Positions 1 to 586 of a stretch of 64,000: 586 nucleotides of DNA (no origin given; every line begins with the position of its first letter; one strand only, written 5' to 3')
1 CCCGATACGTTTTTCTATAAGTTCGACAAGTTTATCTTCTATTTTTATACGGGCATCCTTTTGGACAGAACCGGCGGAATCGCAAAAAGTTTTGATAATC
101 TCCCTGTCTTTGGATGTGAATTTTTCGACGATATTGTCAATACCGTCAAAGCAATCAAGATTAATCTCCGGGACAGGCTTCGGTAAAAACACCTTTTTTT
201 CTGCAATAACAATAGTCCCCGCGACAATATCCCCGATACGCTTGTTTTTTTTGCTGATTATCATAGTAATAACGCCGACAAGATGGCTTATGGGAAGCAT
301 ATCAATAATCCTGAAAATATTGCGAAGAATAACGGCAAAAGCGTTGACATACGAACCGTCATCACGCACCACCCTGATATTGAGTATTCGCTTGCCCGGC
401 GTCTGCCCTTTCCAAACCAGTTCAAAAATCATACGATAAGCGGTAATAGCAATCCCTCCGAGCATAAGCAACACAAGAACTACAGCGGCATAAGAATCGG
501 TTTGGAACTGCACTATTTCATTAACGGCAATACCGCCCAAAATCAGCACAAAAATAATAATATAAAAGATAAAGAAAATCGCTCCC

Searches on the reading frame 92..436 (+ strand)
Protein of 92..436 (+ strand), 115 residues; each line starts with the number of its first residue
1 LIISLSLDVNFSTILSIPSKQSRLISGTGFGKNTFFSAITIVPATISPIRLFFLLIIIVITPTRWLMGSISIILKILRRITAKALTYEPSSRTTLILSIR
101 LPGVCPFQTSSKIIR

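Call 65: search_protein_families(library=padloc, alignment_id=A6, max_evalue=0.000001)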
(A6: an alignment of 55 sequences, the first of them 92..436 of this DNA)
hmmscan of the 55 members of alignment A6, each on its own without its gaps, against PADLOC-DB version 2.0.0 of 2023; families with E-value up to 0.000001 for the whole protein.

A. member 1, window:92-436:+ (115 aa): 0 families

B. families by the number of members that match (of 55 scanned): 35 families (the first 25 are shown)
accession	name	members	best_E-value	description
PDLC01097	C3a214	2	8.5e-15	GlgB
PDLC02919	HEAT-ARM_XIII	1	6.7e-20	-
PDLC00847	E1-E2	1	2.2e-17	E1-E2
PDLC00848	E1-E2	1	2.8e-16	E1-E2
PDLC00837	E1-E2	1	5.5e-16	E1-E2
PDLC00829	E1-E2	1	3.4e-15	E1-E2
PDLC00844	E1-E2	1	1.4e-14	E1-E2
PDLC00856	E1-E2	1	2.5e-14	E1-E2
PDLC00843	E1-E2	1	2.8e-14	E1-E2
PDLC00836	E1-E2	1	3.9e-14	E1-E2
PDLC00850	E1-E2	1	4.7e-14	E1-E2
PDLC00839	E1-E2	1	8.9e-14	E1-E2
PDLC00830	E1-E2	1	1.3e-13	E1-E2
PDLC00832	E1-E2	1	2.7e-13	E1-E2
PDLC00842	E1-E2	1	3e-13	E1-E2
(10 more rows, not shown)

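Call 66: search_protein_families(library=pfam, alignment_id=A6, max_evalue=0.00001)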
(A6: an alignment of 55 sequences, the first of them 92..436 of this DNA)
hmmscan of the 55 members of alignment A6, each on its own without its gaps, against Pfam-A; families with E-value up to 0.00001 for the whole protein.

A. member 1, window:92-436:+ (115 aa): 0 families

B. families by the number of members that match (of 55 scanned): 111 families (the first 25 are shown)
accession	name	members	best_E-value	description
PF06245.16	DUF1015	2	1.1e-94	Protein of unknown function (DUF1015)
PF04620.18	FlaA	2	1.7e-23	Flagellar filament outer layer protein Flaa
PF01206.22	TusA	2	8.7e-19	Sulfurtransferase TusA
PF00128.31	Alpha-amylase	2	2.7e-16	Alpha amylase, catalytic domain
PF00490.27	ALAD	1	3.2e-126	Delta-aminolevulinic acid dehydratase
PF09818.15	ABC_ATPase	1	6.6e-123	P-loop domain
PF00909.26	Ammonium_transp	1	1.7e-122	Ammonium Transporter Family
PF01053.26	Cys_Met_Meta_PP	1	3.7e-116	Cys/Met metabolism PLP-dependent enzyme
PF01098.24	FTSW_RODA_SPOVE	1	5.4e-90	Cell cycle protein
PF00899.27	ThiF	1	8.2e-80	ThiF family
PF00202.27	Aminotran_3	1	3.6e-64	Aminotransferase class-III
PF07726.17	AAA_3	1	1.1e-63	ATPase family associated with various cellular activities (AAA)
PF01339.22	CheB_methylest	1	2.5e-62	CheB methylesterase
PF01725.21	Ham1p_like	1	1.1e-58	Ham1 family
PF00905.27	Transpeptidase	1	6.1e-56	Penicillin binding protein transpeptidase domain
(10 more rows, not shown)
